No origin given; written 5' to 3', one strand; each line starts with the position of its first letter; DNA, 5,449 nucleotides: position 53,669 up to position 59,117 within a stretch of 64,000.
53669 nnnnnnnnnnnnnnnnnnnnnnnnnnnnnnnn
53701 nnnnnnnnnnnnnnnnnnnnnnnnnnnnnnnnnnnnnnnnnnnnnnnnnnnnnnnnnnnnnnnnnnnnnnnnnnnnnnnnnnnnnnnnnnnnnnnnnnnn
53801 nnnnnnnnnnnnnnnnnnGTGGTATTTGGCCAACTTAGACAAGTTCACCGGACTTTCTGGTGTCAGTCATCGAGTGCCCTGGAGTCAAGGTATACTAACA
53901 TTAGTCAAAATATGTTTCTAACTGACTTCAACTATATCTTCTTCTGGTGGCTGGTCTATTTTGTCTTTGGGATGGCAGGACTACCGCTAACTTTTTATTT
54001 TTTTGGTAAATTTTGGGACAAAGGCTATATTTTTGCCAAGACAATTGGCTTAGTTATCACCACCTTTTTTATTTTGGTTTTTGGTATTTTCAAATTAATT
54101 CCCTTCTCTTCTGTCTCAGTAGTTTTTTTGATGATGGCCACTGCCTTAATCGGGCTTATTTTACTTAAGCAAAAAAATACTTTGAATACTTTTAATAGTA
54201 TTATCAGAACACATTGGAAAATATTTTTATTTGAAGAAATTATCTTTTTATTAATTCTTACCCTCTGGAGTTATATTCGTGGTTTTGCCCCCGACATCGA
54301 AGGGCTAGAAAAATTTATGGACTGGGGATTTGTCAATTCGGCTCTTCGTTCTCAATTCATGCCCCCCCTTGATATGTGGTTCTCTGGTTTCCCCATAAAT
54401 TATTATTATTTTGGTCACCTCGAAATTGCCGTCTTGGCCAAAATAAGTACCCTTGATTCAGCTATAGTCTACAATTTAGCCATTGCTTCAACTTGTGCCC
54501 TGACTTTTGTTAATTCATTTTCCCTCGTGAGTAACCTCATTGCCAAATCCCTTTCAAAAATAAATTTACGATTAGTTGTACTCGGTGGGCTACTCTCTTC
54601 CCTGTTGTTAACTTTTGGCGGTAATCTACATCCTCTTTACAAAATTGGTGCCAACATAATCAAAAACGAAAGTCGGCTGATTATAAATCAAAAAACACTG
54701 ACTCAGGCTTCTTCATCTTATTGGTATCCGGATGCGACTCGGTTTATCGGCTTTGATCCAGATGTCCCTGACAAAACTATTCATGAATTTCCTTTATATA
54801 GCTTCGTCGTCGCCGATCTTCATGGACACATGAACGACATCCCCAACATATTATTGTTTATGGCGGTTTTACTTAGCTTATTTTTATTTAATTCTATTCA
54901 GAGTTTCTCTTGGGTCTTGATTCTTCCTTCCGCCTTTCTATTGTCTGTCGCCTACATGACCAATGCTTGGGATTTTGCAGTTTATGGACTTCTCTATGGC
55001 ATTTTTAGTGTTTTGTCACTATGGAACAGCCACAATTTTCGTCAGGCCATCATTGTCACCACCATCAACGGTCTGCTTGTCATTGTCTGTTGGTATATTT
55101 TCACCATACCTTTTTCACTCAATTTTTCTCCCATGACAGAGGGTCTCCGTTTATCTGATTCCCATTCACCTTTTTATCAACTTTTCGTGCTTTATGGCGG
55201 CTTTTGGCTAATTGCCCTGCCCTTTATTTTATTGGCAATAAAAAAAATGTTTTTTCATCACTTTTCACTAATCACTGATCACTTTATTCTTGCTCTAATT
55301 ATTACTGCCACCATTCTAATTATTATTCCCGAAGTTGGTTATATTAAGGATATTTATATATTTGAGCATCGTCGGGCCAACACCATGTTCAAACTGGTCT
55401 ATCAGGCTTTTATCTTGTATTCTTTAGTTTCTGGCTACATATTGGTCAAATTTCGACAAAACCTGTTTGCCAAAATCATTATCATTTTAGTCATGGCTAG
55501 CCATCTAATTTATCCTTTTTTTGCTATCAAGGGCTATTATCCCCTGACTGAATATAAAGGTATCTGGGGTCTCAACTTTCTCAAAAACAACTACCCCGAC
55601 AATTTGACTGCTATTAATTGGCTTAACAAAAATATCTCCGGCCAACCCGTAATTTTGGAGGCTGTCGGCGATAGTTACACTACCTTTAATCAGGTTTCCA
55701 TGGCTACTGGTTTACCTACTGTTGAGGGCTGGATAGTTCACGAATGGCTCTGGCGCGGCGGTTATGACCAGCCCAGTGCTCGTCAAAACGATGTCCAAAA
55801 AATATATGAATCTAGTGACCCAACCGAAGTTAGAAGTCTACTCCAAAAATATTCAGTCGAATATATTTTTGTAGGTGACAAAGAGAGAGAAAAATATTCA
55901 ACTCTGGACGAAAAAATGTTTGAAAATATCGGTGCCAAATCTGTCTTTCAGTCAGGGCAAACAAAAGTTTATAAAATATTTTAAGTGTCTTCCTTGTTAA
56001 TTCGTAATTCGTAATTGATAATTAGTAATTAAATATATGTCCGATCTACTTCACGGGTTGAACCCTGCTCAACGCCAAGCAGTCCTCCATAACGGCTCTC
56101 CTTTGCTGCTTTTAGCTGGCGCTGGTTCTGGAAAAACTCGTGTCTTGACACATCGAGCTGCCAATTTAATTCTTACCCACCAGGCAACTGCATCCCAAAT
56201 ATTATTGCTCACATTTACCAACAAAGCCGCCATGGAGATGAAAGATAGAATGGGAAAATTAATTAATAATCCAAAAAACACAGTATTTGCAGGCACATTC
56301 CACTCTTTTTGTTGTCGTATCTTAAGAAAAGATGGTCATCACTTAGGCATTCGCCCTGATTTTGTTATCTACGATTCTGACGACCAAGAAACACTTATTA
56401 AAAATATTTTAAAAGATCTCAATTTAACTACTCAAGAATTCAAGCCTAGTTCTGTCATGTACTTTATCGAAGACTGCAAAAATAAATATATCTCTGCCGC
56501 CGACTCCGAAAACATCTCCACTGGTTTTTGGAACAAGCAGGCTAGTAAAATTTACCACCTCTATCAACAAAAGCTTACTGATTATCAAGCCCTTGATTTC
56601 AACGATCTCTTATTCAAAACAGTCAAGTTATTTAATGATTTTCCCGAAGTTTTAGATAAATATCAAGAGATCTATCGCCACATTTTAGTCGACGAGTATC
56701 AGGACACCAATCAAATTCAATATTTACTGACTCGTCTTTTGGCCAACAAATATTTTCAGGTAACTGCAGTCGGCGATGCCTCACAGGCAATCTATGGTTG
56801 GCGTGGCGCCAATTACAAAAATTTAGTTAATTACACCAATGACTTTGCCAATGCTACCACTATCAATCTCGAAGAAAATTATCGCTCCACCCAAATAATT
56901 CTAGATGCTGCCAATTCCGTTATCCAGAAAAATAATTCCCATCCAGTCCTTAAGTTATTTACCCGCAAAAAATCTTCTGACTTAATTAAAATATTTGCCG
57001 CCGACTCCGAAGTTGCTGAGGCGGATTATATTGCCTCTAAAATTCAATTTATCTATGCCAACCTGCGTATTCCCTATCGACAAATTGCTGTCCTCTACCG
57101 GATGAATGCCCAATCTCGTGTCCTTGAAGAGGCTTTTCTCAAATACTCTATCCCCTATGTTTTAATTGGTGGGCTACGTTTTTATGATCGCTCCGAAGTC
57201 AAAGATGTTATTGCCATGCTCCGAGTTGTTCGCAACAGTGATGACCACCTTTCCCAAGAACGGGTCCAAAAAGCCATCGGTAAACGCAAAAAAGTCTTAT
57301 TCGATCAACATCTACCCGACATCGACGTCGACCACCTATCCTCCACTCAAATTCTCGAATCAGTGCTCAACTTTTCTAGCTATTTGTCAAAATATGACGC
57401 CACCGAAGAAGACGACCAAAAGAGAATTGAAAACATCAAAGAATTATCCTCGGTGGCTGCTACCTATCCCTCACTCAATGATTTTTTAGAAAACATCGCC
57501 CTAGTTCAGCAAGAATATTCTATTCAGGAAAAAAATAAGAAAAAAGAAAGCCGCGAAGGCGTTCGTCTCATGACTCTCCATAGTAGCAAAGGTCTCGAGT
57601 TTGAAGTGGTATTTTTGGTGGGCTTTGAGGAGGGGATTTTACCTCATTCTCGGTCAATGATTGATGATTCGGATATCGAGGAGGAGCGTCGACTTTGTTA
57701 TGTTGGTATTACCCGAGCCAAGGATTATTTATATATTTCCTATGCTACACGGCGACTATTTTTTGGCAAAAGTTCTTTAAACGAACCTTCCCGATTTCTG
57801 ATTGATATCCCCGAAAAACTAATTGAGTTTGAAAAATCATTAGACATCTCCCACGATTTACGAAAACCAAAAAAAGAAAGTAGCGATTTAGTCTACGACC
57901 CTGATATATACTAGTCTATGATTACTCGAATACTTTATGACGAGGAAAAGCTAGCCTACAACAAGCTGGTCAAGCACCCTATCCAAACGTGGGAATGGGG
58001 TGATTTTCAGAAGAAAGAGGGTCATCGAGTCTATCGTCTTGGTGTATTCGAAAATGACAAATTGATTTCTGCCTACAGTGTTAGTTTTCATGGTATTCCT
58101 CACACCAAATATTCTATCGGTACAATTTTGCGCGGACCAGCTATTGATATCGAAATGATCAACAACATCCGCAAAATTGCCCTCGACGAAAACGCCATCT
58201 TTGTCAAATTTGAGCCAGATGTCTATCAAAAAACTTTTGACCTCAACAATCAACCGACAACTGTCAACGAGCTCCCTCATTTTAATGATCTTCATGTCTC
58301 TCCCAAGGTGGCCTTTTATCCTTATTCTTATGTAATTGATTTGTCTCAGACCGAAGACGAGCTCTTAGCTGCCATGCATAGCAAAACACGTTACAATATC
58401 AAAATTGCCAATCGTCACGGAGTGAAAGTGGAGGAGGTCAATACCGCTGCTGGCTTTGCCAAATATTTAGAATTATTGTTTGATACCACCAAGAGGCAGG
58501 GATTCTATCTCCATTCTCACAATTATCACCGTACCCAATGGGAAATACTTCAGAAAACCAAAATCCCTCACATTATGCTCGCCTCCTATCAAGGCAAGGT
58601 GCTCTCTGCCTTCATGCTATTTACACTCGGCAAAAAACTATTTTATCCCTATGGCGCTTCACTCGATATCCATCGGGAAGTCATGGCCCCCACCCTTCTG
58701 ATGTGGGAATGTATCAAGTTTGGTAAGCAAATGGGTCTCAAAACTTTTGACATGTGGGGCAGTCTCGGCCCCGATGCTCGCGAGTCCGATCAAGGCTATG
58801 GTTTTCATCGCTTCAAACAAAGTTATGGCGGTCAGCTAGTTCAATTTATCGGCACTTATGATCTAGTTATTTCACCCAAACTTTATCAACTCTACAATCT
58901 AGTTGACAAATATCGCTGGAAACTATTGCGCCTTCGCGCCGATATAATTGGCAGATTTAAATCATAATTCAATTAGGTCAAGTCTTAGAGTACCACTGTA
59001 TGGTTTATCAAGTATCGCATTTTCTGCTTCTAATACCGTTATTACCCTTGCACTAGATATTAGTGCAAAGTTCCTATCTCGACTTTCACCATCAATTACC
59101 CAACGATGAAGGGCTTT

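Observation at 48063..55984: UbiA(DPPR-synthase-like) / GT-C x3 / PAP2 / NAD-epimerase cluster: a decaprenyl-phospho-arabinose-like lipid-linked pentose glycosylation system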

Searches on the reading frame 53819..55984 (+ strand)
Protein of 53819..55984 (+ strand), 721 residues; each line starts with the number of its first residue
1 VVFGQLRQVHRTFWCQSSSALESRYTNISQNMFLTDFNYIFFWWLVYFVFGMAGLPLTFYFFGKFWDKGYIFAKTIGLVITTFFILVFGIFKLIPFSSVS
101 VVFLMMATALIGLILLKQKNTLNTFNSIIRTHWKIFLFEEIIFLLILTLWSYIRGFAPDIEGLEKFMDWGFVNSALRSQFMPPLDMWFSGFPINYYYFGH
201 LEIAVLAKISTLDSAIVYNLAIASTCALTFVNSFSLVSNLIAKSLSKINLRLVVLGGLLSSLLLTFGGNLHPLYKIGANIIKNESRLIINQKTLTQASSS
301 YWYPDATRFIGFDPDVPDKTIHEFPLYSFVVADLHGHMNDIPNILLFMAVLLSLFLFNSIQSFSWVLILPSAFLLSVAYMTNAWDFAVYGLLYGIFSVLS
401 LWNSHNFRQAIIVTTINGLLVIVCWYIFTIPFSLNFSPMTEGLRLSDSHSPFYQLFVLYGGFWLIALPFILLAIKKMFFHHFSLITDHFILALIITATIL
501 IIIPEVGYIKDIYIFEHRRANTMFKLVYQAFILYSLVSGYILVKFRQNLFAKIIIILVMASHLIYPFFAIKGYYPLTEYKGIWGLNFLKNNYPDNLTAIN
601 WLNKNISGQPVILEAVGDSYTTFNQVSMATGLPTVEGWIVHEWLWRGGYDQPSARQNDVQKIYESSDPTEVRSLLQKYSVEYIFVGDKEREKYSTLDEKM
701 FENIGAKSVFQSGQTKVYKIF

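Call 3: search_protein_families(library=pfam, proteins=[window:53819-55984:+], max_evalue=0.01)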
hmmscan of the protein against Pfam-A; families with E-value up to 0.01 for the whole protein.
window:53819-55984:+ (721 aa): 1 family
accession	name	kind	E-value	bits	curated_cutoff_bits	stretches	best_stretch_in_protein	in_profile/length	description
PF10060.15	DUF2298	-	6.5e-93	312.7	27.8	2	81-474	2-387/488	Uncharacterized membrane protein (DUF2298)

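Call 4: search_protein_families(library=ncbifam, proteins=[window:53819-55984:+], max_evalue=0.01)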
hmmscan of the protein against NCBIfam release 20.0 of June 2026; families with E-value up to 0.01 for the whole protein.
window:53819-55984:+ (721 aa): 1 family
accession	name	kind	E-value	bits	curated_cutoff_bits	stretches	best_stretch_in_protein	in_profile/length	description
TIGR03662.1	Chlor_Arch_YYY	subfamily_domain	2.1e-146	489.5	300.25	2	38-474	3-428/727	chlor_Arch_YYY domain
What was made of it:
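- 53912..55984 (+): DUF2298 / TIGR03662 'Chlor_Arch_YYY' membrane protein, 690 aa: GT-C fold with an AglB-like C-terminal domain. TIGR03662 scores 489.5 bits against 300 (call 4).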

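Call 10: search_solved_structures(query=window:53819-55984:+, max_evalue=1)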
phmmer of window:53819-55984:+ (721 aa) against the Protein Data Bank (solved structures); distinct sequences matched with E-value up to 1: 0.

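Call 43: search_solved_structures(query=A1, max_evalue=10)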
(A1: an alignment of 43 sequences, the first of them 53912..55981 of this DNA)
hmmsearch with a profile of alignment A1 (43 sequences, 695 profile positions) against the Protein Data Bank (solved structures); distinct sequences matched with E-value up to 10: 1.
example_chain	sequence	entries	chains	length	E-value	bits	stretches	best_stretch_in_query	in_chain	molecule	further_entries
4pf1_A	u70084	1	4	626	1.5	10.5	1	566-628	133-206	Peptidase S15/CocE/NonD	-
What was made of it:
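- Closest known: Oligosaccharyltransferases STT3/AglB/PglB. Different: No detectable sequence similarity to any solved chain, even with a family profile (calls 10, 43).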

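Call 46: find_homologous_proteins(query=window:53912-55981:+, max_evalue=0.00001)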
Query window:53912-55981:+ (690 aa): 3521 proteins with E <= 0.00001 among 8000 candidates; the best 120 are listed.
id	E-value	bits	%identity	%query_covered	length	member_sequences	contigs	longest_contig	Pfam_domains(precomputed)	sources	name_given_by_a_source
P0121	0.0e+0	1541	100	100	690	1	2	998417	PF10060.16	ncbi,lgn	ncbi:MAG: DUF2298 domain-containing protein [Microgenomates group bacterium]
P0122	0.0e+0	1115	69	100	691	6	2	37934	PF10060.16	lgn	-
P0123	0.0e+0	1100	69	100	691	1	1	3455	PF10060.16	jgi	-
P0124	0.0e+0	1084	66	100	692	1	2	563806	PF10060.16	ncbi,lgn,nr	ncbi:hypothetical protein HYV64_01505 [Candidatus Shapirobacteria bacterium]|nr:hypothetical protein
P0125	0.0e+0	1061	66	100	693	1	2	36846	PF10060.16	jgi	jgi:uncharacterized membrane protein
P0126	0.0e+0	1053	68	100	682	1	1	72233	PF10060.16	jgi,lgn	-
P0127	0.0e+0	1011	64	100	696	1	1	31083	PF10060.16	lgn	-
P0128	3.4e-298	1009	65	99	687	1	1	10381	PF10060.16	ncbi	-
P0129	3.7e-298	1009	64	99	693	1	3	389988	PF10060.16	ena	-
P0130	6.4e-298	1008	63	99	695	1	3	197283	PF10060.16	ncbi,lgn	-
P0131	2.0e-297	1007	65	99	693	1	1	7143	PF10060.16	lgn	-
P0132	6.2e-297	1005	63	100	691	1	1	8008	PF10060.16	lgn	-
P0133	2.1e-295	1000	63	99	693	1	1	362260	PF10060.16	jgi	jgi:uncharacterized membrane protein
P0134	1.4e-294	997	65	100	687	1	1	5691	PF10060.16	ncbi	-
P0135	1.7e-294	997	63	100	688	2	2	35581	PF10060.16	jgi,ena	-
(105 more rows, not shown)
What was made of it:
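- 53912..55984 (+): It is 690 aa in the NCBI annotation (call 46).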

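Call 56: search_protein_representatives(protein=window:53912-55984:+)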
Query: 690 residues. Proteins with E-value up to 0.001 (for the whole library): 6491; up to 1e-10: 4862; up to 1e-30: 2145. The best 150 are listed.
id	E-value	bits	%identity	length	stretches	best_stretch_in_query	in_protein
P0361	1.8e-238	810.1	54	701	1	1-688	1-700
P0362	1.4e-225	767.5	54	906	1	2-689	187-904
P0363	6.8e-218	742.0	63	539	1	100-621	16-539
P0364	6.3e-181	619.9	50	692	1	3-689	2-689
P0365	2.8e-176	604.5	49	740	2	4-444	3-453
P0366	2.2e-161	555.3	46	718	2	4-334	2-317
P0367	4.8e-159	547.5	44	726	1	8-689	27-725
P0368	2.5e-158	545.2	47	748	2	3-326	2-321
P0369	2.0e-156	538.9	44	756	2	3-445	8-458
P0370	2.3e-154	532.1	45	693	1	5-689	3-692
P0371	6.8e-154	530.5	46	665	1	3-690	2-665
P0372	5.2e-153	527.6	46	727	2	5-445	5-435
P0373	2.9e-152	525.1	45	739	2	5-368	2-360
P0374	9.3e-151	520.1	44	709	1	1-689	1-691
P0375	1.1e-149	516.6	44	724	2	1-474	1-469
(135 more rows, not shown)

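Call 57: predict_structure(alignment_id=A3)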
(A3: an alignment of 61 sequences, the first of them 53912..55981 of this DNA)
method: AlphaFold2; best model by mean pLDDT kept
length: 690 residues; sequences in the alignment: 61
mean_pLDDT: 80.1   pTM: 0.87
mean pLDDT of the five models: 80.1, 78.7, 76.7, 75.4, 74.7
residues with pLDDT >= 90: 306; 70-90: 214; 50-70: 90; < 50: 80
segments of 3 or more residues with pLDDT < 50: 129-134, 153-162, 273-298, 481-486, 585-602, 610-619
pLDDT, mean of each block of 10 residues (from residue 1): 89 97 94 95 97 92 93 96 92 94 97 95 70 57 77 48 68 92 84 93 98 94 96 84 82 89 80 41 40 41 67 95 88 91 86 80 95 90 95 90 61 57 67 90 87 93 92 67 50 77 94 94 90 72 73 79 84 71 50 40 49 47 72 91 84 83 88 93 89
secondary structure, 60 per line:
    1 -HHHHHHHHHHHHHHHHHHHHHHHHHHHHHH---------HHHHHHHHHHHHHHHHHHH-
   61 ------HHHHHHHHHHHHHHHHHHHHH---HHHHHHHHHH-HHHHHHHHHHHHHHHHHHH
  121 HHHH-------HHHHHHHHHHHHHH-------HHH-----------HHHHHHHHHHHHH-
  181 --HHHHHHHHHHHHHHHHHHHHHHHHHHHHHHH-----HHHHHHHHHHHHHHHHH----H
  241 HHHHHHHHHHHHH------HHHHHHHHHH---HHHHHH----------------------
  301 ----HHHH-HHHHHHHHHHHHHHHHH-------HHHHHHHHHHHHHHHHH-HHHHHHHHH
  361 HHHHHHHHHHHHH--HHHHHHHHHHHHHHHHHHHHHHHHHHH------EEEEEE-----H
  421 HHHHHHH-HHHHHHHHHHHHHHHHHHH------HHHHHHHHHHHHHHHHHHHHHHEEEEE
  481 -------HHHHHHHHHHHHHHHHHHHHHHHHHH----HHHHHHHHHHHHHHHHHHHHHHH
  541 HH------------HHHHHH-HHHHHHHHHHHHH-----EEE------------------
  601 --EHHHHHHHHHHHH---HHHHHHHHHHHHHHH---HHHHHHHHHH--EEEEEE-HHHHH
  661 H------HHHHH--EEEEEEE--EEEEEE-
elements in order (helices of 4 or more, strands of 3 or more residues): H2-31 H41-59 H67-87 H91-100 H102-124 H132-145 H167-179 H183-213 H219-235 H240-253 H260-269 H273-278 H305-308 H310-326 H334-350 H352-373 H376-402 E409-414 H420-427 H429-447 H454-475 E476-480 H488-513 H518-542 H555-560 H562-574 E580-582 H604-615 H619-633 H637-646 E649-654 H656-661 H668-672 E675-681 E684-689
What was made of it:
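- On GT-C fold glycosyltransferases (for DUF2298): The model has pLDDT 80 and pTM 0.87 (call 57).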

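Call 99: search_dna_similar(query=window:53912-55981:+, collection=plasmids, mode=protein, max_rows=15, max_evalue=1e-8)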
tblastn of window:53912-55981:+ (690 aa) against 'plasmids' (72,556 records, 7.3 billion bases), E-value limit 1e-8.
Records with a match: 2; places in all: 2; records where one place covers at least 80% of the query: 1.
Best place of each record, by identity: <60% 2.
By first word of the organism name: Pseudobutyrivibrio 1; Halarchaeum 1.
By predicted mobility (MOB-suite, as given by PLSDB): non-mobilizable 2.
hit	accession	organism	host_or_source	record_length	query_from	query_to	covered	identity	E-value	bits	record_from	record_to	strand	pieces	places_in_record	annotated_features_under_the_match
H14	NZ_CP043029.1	Pseudobutyrivibrio xylanivorans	Bovine,rumen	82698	1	674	98%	31.0%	1e-79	285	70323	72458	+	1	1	DUF2298 domain-containing protein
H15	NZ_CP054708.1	Halarchaeum sp. CBA1220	solar salt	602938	474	689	31%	29.9%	3e-17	94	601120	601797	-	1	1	none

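Call 100: get_annotated_region(hit=H14, flank=10000)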
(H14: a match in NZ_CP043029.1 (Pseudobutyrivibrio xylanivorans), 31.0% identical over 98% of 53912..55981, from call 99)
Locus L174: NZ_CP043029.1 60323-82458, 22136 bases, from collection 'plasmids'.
description: Pseudobutyrivibrio xylanivorans strain MA3014 plasmid pNP95, complete sequence
organism: Pseudobutyrivibrio xylanivorans (NCBI taxid 185007)
taxonomy: Bacteria; Bacillota; Clostridia; Lachnospirales; Lachnospiraceae; Pseudobutyrivibrio; Pseudobutyrivibrio xylanivorans
host: -; source: Bovine,rumen; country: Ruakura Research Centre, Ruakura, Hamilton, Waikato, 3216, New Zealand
typing (MOB-suite, as given by PLSDB): non-mobilizable
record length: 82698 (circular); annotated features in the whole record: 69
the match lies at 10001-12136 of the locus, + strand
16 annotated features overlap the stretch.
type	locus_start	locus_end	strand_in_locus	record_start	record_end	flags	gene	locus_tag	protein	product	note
CDS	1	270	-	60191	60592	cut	-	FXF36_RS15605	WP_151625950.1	DUF6548 family protein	-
CDS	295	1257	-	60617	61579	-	-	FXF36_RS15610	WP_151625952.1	glycosyltransferase family 2 protein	-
CDS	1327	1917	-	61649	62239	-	-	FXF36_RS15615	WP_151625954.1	hypothetical protein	-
CDS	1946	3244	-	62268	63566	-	-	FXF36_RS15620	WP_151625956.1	DegT/DnrJ/EryC1/StrS family aminotransferase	-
CDS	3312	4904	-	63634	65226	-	-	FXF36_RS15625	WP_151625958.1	glucosyltransferase domain-containing protein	-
CDS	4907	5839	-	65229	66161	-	-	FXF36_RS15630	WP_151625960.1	glycosyltransferase family 2 protein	-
CDS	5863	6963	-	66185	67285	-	-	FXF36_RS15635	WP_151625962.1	hypothetical protein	-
CDS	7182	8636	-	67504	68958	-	-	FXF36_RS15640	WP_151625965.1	O-antigen ligase family protein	-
CDS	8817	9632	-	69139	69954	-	-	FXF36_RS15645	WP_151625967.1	hypothetical protein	-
CDS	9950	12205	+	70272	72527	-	-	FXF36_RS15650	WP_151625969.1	DUF2298 domain-containing protein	-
CDS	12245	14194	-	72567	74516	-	-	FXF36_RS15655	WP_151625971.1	nucleoside-diphosphate sugar epimerase/dehydratase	GO:0000271 - polysaccharide biosynthetic process [Evidence IEA]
CDS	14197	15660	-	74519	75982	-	-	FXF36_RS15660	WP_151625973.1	hypothetical protein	-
CDS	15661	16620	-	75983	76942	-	-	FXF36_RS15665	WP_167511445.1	hypothetical protein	-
CDS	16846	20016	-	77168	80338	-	-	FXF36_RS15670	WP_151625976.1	EAL domain-containing protein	-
CDS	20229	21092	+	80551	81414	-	-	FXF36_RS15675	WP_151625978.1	diguanylate cyclase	GO:0009966 - regulation of signal transduction [Evidence IEA]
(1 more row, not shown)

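Call 101: get_annotated_region(hit=H15, flank=9000)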
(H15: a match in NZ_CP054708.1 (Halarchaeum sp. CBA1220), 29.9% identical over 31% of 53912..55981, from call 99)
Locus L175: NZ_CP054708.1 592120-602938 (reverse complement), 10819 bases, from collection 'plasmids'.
description: Halarchaeum sp. CBA1220 plasmid pCBA1220-01, complete sequence
organism: Halarchaeum sp. CBA1220 (NCBI taxid 1853682)
taxonomy: Archaea; Euryarchaeota; Halobacteria; Halobacteriales; Halobacteriaceae; Halarchaeum; Halarchaeum sp. CBA1220
host: -; source: solar salt; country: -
typing (MOB-suite, as given by PLSDB): non-mobilizable
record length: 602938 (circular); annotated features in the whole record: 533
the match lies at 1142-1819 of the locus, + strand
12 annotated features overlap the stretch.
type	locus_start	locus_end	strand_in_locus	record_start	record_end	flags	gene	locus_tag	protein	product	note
CDS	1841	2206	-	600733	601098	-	-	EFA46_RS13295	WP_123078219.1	hypothetical protein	-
CDS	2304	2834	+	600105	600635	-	msrA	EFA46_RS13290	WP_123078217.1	peptide-methionine (S)-S-oxide reductase MsrA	GO:0030091 - protein repair [Evidence IEA]; GO:0006979 - response to oxidative stress [Evidence IEA]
CDS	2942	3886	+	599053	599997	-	-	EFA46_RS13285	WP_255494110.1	M48 family metalloprotease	GO:0006508 - proteolysis [Evidence IEA]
CDS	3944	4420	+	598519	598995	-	-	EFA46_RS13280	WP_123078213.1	universal stress protein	-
CDS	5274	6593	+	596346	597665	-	-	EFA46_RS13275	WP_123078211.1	orc1/cdc6 family replication initiation protein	-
CDS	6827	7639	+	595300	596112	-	-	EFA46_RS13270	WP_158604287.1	NmrA family NAD(P)-binding protein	-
CDS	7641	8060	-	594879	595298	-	-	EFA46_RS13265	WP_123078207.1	CopG family ribbon-helix-helix protein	-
CDS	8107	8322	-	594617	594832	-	-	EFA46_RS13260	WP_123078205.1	hypothetical protein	-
CDS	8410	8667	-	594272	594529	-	-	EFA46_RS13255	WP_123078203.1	hypothetical protein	-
CDS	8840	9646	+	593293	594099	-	-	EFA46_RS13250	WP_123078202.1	aldo/keto reductase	-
CDS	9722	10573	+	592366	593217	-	-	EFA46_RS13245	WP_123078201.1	translation initiation factor eIF-2B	-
CDS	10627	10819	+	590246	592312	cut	-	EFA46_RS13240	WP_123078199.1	alpha-amylase family glycosyl hydrolase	GO:0005975 - carbohydrate metabolic process [Evidence IEA]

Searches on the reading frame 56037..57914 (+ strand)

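Call 7: search_protein_families(library=pfam, proteins=[window:56037-57914:+], max_evalue=0.01)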
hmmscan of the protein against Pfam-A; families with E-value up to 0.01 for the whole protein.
window:56037-57914:+ (625 aa): 10 families
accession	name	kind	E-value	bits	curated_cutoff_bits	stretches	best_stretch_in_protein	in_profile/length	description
PF00580.27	UvrD-helicase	-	4.3e-87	292.7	23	1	8-270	1-270/271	UvrD/REP helicase N-terminal domain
PF13361.12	UvrD_C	-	2e-61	208.8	25.6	2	454-571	231-349/350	UvrD-like helicase C-terminal domain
PF13245.12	AAA_19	-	9e-23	81.4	25.1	1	12-254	1-132/134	AAA domain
PF13538.12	UvrD_C_2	-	3.7e-09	36.8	27.4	1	509-567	2-51/52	UvrD-like helicase C-terminal domain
PF13604.12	AAA_30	-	2.5e-06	27.8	27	1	8-73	2-67/191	AAA domain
PF01443.25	Viral_helicase1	-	7.3e-06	26.4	21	0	503-567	171-226/228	Viral superfamily 1 RNA helicase core domain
PF25381.1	PH_26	-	0.0009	19.4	27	1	451-527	56-135/163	Fungal PH-like domain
PF13087.12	AAA_12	-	0.002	18.2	27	0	462-567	84-190/195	AAA domain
PF00270.35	DEAD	-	0.0029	17.8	26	0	10-80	2-73/167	DEAD/DEAH box helicase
PF13173.12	AAA_14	-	0.0098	16.3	27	0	173-248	20-99/129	AAA domain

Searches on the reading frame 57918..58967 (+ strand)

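Call 7: search_protein_families(library=pfam, proteins=[window:57918-58967:+], max_evalue=0.01)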
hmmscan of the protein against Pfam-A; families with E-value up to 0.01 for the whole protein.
window:57918-58967:+ (349 aa): 2 families
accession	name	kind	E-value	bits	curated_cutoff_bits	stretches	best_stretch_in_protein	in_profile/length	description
PF02388.22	FemAB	-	1.7e-36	126.4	24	2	19-222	16-236/406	FemAB family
PF13480.13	Acetyltransf_6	-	1.4e-07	32.2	22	1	155-281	1-136/143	Acetyltransferase (GNAT) domain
